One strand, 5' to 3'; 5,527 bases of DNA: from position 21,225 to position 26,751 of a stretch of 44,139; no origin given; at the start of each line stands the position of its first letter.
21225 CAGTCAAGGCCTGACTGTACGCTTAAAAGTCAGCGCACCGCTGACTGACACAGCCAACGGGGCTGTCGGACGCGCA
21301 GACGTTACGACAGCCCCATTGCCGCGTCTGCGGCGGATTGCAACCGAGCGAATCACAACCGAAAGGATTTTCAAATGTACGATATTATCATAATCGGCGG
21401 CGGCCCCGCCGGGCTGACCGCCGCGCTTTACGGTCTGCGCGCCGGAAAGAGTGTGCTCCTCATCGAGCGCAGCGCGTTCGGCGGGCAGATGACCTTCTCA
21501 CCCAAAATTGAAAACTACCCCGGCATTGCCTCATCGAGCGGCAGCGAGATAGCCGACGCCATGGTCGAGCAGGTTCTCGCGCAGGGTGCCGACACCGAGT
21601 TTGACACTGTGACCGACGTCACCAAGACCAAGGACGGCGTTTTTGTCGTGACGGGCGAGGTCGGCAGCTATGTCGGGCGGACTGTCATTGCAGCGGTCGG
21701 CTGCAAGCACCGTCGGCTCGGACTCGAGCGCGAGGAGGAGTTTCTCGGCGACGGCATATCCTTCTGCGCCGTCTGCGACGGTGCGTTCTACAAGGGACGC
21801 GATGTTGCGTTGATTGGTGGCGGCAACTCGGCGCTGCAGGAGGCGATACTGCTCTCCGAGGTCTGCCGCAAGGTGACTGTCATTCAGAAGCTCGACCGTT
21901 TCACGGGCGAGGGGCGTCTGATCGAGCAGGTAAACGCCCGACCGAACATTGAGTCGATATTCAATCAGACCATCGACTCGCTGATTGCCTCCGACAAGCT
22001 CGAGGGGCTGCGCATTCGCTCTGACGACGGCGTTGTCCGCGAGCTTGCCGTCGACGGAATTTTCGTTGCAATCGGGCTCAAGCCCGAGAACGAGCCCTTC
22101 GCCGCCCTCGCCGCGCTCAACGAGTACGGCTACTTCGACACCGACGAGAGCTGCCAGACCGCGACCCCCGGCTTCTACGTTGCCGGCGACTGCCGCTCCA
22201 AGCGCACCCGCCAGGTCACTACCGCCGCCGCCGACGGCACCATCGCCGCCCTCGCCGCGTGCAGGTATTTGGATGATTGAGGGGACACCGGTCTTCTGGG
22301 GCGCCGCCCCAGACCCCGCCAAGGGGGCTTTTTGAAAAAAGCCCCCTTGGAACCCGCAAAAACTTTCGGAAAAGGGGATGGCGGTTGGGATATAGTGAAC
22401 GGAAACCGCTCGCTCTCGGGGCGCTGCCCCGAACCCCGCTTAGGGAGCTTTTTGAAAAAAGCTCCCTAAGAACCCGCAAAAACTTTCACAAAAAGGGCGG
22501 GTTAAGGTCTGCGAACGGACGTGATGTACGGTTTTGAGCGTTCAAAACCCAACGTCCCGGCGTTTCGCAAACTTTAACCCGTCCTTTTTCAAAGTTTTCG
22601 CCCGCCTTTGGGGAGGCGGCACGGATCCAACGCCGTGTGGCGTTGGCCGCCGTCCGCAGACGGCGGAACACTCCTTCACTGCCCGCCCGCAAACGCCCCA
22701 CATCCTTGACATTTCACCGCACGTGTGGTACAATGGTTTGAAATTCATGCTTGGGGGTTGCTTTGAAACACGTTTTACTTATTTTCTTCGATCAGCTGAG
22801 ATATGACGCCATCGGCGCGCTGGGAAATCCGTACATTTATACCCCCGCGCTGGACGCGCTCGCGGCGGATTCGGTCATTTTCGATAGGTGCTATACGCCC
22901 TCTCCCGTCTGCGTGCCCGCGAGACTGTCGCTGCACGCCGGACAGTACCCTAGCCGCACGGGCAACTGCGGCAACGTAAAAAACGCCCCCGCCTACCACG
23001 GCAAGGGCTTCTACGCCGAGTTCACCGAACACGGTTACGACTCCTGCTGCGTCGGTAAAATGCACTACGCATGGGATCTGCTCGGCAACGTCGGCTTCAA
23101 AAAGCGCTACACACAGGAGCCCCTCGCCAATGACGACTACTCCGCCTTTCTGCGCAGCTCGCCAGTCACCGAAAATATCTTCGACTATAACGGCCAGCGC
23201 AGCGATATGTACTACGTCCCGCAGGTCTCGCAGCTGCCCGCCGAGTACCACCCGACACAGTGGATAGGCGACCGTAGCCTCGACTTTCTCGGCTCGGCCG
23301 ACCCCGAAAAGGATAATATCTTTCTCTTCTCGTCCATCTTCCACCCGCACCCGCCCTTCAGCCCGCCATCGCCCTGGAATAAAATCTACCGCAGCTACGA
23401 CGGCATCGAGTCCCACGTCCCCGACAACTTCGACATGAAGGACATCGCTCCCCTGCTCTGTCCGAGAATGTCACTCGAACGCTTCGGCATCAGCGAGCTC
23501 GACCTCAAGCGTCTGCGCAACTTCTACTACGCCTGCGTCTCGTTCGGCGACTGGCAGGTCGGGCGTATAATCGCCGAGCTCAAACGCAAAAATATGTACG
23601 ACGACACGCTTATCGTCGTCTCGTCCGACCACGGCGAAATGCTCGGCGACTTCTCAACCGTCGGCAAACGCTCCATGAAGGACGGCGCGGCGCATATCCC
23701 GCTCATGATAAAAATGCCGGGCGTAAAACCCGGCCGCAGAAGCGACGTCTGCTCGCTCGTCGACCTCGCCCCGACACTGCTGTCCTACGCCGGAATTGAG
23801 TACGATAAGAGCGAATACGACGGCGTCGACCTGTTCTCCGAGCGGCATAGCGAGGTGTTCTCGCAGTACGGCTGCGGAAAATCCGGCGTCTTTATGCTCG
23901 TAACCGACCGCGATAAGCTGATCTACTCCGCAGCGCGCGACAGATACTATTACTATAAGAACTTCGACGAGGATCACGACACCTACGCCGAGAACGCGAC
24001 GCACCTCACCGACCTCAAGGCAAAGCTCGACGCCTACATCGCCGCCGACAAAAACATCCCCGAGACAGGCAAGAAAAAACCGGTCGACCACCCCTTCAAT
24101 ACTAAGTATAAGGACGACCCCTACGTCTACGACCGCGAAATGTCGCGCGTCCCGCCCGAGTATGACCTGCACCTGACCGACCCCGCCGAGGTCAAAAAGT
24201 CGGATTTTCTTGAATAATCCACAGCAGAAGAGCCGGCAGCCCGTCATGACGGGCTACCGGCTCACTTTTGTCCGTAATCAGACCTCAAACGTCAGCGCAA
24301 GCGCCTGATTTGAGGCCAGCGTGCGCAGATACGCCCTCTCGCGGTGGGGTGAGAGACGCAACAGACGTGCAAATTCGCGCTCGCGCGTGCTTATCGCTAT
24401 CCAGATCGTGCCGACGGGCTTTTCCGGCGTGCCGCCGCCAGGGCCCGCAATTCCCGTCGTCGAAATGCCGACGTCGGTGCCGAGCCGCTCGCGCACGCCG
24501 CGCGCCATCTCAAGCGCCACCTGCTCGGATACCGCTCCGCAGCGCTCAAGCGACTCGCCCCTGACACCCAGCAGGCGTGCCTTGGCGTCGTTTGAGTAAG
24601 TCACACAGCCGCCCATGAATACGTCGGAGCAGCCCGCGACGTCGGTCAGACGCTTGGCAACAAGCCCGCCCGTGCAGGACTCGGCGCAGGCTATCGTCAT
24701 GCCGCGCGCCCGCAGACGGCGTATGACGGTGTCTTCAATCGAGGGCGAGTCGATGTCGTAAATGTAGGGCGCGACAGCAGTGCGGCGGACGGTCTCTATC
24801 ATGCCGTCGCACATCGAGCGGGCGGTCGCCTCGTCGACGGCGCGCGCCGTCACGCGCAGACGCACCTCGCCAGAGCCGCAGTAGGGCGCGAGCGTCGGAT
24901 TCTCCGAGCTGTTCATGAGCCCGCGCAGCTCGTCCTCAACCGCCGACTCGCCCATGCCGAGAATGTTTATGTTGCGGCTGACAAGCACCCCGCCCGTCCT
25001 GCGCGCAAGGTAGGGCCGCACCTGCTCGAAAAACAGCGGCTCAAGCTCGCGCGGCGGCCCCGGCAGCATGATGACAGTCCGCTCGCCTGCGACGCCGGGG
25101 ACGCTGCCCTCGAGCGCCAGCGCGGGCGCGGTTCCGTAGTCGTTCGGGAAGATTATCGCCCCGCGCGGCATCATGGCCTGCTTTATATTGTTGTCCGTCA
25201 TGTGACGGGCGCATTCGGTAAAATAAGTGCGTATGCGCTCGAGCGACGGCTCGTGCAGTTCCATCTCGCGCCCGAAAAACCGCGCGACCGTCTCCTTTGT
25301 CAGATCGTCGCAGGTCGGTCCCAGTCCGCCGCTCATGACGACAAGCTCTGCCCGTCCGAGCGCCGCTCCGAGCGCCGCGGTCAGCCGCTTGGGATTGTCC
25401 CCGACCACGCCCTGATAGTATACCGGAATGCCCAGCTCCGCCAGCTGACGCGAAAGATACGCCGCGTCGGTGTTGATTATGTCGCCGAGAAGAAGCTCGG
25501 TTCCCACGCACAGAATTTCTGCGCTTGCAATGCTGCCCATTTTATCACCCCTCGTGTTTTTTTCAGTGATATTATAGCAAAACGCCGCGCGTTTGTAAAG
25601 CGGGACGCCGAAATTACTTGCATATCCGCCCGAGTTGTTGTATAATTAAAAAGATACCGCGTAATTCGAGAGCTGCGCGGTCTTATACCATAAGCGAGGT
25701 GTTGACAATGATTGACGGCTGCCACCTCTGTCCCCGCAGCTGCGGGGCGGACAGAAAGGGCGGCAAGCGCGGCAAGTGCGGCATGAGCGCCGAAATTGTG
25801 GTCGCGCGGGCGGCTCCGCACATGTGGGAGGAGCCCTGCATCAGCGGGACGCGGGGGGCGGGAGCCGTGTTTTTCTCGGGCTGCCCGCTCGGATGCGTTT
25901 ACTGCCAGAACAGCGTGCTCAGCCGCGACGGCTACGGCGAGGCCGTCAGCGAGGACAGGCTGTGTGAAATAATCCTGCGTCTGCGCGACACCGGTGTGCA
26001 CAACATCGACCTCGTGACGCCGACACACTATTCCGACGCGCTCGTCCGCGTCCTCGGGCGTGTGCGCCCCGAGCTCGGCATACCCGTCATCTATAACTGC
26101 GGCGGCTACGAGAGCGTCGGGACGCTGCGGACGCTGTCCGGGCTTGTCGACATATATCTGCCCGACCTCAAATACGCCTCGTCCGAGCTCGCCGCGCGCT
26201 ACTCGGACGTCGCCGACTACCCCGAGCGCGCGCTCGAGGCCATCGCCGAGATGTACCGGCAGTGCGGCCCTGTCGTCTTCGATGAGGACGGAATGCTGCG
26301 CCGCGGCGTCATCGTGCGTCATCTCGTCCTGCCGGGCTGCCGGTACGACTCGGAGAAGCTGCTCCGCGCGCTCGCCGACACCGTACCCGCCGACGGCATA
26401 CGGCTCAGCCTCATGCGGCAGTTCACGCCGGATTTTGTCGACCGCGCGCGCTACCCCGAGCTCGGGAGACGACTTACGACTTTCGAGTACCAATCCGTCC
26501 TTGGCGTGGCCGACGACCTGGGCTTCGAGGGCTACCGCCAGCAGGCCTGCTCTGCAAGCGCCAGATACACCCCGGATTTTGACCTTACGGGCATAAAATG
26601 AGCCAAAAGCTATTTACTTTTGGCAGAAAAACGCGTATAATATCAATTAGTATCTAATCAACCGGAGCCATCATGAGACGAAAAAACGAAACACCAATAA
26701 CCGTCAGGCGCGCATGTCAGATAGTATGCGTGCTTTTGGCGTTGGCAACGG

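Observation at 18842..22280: Class III RNR with an in-frame thioredoxin-fold tail, next to a TrxB homolog that has lost the NADPH motif: candidate self-contained reductant chain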

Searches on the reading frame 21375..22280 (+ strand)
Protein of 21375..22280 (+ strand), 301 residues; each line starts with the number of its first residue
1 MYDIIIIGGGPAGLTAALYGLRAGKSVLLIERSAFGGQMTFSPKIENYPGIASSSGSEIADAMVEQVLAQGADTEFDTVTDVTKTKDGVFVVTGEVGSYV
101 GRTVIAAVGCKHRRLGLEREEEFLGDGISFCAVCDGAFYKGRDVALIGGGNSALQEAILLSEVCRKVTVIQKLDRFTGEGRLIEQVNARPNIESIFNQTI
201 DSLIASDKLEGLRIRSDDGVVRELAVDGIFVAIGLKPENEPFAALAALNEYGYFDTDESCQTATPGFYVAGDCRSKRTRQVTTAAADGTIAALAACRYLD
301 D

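Call 3: search_protein_families(library=pfam, proteins=[window:21375-22280:+], max_evalue=0.01)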
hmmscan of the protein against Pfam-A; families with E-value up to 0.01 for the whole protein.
window:21375-22280:+ (301 aa): 12 families
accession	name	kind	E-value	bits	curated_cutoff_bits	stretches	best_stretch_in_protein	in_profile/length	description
PF07992.20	Pyr_redox_2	-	7.4e-41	140.9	26.1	1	2-288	1-291/291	Pyridine nucleotide-disulphide oxidoreductase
PF13738.12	Pyr_redox_3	-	2.5e-17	63.5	30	2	75-271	100-305/305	Pyridine nucleotide-disulphide oxidoreductase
PF00070.33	Pyr_redox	-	7e-10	39.7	22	1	144-214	2-79/82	Pyridine nucleotide-disulphide oxidoreductase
PF12831.13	FAD_oxidored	-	1e-09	38.6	27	1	3-43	1-42/416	FAD dependent oxidoreductase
PF03486.20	HI0933_like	-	1.3e-09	38.3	50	1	3-34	2-33/244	HI0933-like protein Rossmann domain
PF01266.30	DAO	-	1.5e-08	35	27.9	1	3-37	1-37/353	FAD dependent oxidoreductase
PF13450.12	NAD_binding_8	-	3.2e-08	34.2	21.9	1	6-40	1-36/68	NAD(P)-binding Rossmann-like domain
PF00890.30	FAD_binding_2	-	3.2e-08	33.6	20.4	1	3-43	1-42/414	FAD binding domain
PF01494.25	FAD_binding_3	-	1.5e-06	28.1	22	1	2-33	2-33/349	FAD binding domain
PF01946.23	Thi4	-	2.8e-06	27.2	26.2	1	3-39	19-57/235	Thi4 family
PF01134.28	GIDA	-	6.3e-05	22.6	22.1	1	3-40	1-39/391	Glucose inhibited division protein A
PF13241.12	NAD_binding_7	-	0.0014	19.6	22.1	0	140-173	6-39/104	Putative NAD(P)-binding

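Call 4: search_protein_families(library=ncbifam, proteins=[window:21375-22280:+], max_evalue=0.01)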
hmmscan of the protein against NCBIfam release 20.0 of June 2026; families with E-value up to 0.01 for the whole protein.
window:21375-22280:+ (301 aa): 116 families (the best 25 are shown)
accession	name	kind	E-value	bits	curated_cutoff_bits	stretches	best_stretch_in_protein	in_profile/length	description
TIGR01292.1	TRX_reduct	equivalog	1.7e-93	312.7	343.45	1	2-299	1-300/300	thioredoxin-disulfide reductase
TIGR03143.1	AhpF_homolog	hypoth_equivalog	3.5e-72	243.8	687.65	1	1-300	4-309/555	putative alkyl hydroperoxide reductase F subunit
TIGR03140.1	AhpF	equivalog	4.7e-64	216.8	502.9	1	2-298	213-511/515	alkyl hydroperoxide reductase subunit F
NF007614.0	PRK10262.1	equivalog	1.7e-49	168.7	644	1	4-300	9-315/321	thioredoxin-disulfide reductase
TIGR01350.1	lipoamide_DH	equivalog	8.8e-19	67.5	408.8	2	143-293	172-327/461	dihydrolipoyl dehydrogenase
TIGR04018.1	Bthiol_YpdA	hypoth_equivalog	3.2e-17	62.3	339.9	2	75-275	89-290/316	YpdA family putative bacillithiol disulfide reductase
TIGR02053.1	MerA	equivalog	9.3e-16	57.8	454.45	2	143-296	169-329/465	mercury(II) reductase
NF009410.0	PRK12771.1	subfamily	2.7e-15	56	516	1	4-300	141-446/566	NAD(P)-binding protein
NF004945.0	PRK06292.2-3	equivalog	2.4e-13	49.8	494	2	102-276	131-307/457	dihydrolipoyl dehydrogenase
TIGR03997.1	mycofact_OYE_2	equivalog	3.7e-13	48.7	793.15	2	4-95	382-473/645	mycofactocin system FadH/OYE family oxidoreductase 2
NF040505.1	ArsO_flavin_mono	equivalog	4.4e-12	46.1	425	1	79-176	97-195/346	ArsO family NAD(P)H-dependent flavin-containing monooxygenase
NF004776.0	PRK06116.1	equivalog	5.8e-12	45.3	480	2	142-277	168-308/450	glutathione-disulfide reductase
NF004991.0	PRK06370.1-3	subfamily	1.4e-11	43.7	620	2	1-38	35-72/509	FAD-containing oxidoreductase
NF041087.1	bile_acid_BaiCD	equivalog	1.2e-10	40.1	825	1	4-240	383-602/642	bile acid Fe-S flavoenzyme BaiCD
NF005883.0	PRK07845.1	equivalog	4.6e-10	39.1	479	2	3-46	4-47/466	NAD(P)H-quinone dehydrogenase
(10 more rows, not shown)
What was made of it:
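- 21375..22280 (+): trxB-like low-molecular-weight thioredoxin-reductase homologue (301 aa). FAD motif GGGPAG is at 21396-21413, GDG at 21747-21755, CAVC at 21765-21776, the pyrophosphate motif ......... at 21816-21842, and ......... at 21885-21911. TIGR01292 scores 312.7 bits, below its cutoff of 343.45 (calls 3, 4).
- On NADPH-dependent low-Mr thioredoxin reductase (NTR, TIGR01292): TIGR01292 scores 312.7 bits against a cutoff of 343.45 (call 4).
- TIGR01292 scores below its cutoff (call 4).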

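Call 6: search_solved_structures(query=window:21375-22280:+, max_evalue=1e-20, show_alignments=0)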
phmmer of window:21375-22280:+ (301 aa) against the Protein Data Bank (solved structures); distinct sequences matched with E-value up to 1e-20: 53.
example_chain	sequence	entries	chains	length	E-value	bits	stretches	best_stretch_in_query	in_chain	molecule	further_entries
7aaw_A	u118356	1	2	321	5.5e-68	232.4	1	1-300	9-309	Thioredoxin reductase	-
7jyp_A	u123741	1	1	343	1.8e-63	217.6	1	2-296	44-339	Thioredoxin reductase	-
3r9u_A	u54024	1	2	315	5.8e-61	209.3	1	1-300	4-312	Thioredoxin reductase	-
4zn0_A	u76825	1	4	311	9.5e-61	208.6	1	1-300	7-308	Thioredoxin reductase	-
5uwy_A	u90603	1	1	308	3.4e-60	206.8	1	1-300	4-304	Thioredoxin reductase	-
4gcm_A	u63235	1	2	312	3.9e-59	203.3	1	2-300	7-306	Thioredoxin reductase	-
2q7v_A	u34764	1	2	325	1.4e-57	198.3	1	2-298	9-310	Thioredoxin reductase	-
5mh4_A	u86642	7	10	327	2.7e-57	197.3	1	2-298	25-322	Thioredoxin reductase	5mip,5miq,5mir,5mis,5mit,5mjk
9xub_A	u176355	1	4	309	7.4e-55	189.3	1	2-299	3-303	Thioredoxin reductase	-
2a87_A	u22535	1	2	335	9.9e-55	188.9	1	2-299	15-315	Thioredoxin reductase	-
5uth_A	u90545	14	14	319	6.5e-54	186.2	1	2-299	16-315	Thioredoxin reductase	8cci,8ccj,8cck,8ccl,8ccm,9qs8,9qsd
2q0k_A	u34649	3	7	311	6.8e-53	182.9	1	1-300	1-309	Thioredoxin reductase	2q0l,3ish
4jnq_A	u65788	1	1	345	6.8e-53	182.8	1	4-299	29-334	Thioredoxin reductase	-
6bwt_A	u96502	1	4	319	1.5e-52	181.7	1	3-301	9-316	Thioredoxin reductase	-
31lc_A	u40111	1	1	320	1.2e-51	178.7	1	4-300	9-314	Thioredoxin reductase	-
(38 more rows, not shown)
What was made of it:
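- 21375..22280 (+): The best PDB matches are NADPH-dependent reductases (call 6).
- Similarity to FFTR 6GNA (E = 2.8e-33) and to 5J60 (4.6e-41) is far weaker than to NADPH-dependent reductases (5.5e-68) (call 6).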

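Call 28: search_solved_structures(query=window:21375-22280:+, max_evalue=1e-58, show_alignments=5)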
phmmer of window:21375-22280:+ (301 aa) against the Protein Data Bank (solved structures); distinct sequences matched with E-value up to 1e-58: 6.
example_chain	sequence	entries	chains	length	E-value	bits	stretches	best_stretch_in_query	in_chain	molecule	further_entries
7aaw_A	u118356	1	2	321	5.5e-68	232.4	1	1-300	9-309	Thioredoxin reductase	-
7jyp_A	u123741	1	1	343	1.8e-63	217.6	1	2-296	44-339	Thioredoxin reductase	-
3r9u_A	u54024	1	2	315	5.8e-61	209.3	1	1-300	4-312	Thioredoxin reductase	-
4zn0_A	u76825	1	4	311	9.5e-61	208.6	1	1-300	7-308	Thioredoxin reductase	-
5uwy_A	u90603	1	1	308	3.4e-60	206.8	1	1-300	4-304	Thioredoxin reductase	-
4gcm_A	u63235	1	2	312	3.9e-59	203.3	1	2-300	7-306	Thioredoxin reductase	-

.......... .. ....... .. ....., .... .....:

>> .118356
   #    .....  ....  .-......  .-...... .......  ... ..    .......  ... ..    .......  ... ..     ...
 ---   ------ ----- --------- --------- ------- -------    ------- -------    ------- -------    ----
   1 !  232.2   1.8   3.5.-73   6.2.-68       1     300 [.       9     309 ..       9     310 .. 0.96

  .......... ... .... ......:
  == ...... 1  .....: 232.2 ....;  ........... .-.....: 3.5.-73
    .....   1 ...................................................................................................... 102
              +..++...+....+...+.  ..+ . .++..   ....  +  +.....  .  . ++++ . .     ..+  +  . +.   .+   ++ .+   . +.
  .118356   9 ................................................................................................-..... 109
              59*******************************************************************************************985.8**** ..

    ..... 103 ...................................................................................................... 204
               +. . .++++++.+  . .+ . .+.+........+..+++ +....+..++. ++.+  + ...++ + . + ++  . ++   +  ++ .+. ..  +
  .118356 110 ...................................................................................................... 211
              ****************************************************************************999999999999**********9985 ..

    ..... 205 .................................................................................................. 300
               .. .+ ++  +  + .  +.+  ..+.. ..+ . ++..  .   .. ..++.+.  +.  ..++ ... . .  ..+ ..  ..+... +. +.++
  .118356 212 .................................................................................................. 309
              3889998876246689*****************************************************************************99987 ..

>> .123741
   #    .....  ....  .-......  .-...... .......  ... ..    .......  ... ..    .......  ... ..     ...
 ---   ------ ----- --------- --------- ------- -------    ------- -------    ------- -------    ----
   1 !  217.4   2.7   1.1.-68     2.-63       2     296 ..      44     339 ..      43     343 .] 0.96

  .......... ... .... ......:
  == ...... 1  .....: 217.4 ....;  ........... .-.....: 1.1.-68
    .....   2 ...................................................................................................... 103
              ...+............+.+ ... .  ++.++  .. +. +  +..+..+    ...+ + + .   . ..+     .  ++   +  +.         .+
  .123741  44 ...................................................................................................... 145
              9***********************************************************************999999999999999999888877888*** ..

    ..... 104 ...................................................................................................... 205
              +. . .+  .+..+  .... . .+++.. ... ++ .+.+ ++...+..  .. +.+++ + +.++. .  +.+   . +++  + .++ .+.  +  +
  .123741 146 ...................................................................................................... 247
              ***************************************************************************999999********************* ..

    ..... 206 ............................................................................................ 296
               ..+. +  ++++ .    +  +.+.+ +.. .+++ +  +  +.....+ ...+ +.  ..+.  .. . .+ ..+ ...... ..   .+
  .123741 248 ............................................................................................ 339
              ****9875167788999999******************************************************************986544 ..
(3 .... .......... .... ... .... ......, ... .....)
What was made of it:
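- The nucleotide domain is full length with no deletions relative to NADPH-dependent reductases (call 28).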

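Call 77: list_cluster_members(proteins=[P0001, window:21375-22277:+, window:18089-18793:+])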
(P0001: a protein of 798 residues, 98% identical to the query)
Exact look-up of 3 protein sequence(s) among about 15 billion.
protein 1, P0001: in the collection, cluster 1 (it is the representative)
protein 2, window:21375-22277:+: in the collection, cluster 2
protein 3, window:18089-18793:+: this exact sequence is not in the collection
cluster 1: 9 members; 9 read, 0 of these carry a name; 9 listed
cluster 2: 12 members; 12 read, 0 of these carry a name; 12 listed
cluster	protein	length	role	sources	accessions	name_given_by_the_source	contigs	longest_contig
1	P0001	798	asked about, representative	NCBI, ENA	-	-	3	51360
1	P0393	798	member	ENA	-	-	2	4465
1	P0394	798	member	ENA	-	-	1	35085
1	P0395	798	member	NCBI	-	-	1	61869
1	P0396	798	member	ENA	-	-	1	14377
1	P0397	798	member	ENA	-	-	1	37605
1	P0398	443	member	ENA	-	-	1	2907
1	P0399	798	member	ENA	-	-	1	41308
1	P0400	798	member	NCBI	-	-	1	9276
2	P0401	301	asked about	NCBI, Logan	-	-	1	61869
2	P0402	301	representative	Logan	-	-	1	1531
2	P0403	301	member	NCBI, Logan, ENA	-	-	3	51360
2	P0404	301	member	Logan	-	-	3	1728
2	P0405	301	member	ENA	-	-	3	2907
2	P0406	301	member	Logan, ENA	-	-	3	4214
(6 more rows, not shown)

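Call 78: find_encoding_contigs(protein=window:21375-22280:+, flank=3000, max_places=4)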
Protein window:21375-22280:+ (301 aa): 1 contig read that carries it; 1 place shown.
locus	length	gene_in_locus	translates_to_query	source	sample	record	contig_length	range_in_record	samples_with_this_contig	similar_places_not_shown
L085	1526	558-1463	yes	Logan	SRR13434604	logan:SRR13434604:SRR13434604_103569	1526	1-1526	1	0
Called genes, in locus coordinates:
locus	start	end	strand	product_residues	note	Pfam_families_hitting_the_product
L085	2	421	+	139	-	?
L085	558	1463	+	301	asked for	PF00070:Pyr_redox (faint), PF00890:FAD_binding_2 (weak), PF01266:DAO (weak), PF01494:FAD_binding_3 (faint), PF01946:Thi4 (faint), PF07992:Pyr_redox_2, PF12831:FAD_oxidored, PF13738:Pyr_redox_3, +2 more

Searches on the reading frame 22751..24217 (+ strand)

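Call 63: search_protein_families(library=pfam, proteins=[window:22751-24217:+], max_evalue=0.00001)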
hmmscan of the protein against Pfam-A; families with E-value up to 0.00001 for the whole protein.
window:22751-24217:+ (488 aa): 2 families
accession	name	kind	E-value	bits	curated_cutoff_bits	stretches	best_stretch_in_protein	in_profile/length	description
PF00884.28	Sulfatase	-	7.2e-44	150.7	25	1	6-349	1-301/301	Sulfatase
PF01663.27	Phosphodiest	-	4.5e-10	40.1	23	0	8-85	1-75/342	Type I phosphodiesterase / nucleotide pyrophosphatase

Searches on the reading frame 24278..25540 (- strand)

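Call 63: search_protein_families(library=pfam, proteins=[window:24278-25540:-], max_evalue=0.00001)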
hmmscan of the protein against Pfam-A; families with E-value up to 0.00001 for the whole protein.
window:24278-25540:- (420 aa): 3 families
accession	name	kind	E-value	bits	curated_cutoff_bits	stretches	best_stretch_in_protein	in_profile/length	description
PF02464.23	CinA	-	2.6e-54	183.5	23.5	1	267-417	3-151/155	Competence-damaged protein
PF00994.29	MoCF_biosynth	-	4.9e-34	117.5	26.6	1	8-179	1-143/144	Probable molybdopterin binding domain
PF18146.6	CinA_KH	-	1.6e-21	76.6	27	1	188-261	1-72/73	Damage-inducible protein CinA KH domain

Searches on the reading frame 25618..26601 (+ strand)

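Call 63: search_protein_families(library=pfam, proteins=[window:25618-26601:+], max_evalue=0.00001)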
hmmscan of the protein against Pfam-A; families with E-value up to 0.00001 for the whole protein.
window:25618-26601:+ (327 aa): 2 families
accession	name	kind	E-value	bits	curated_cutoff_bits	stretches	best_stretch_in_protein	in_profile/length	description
PF04055.27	Radical_SAM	-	8.4e-08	33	29.5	1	85-214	3-138/166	Radical SAM superfamily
PF13353.11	Fer4_12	-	7.6e-06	26.7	22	0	77-164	5-92/137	4Fe-4S single cluster domain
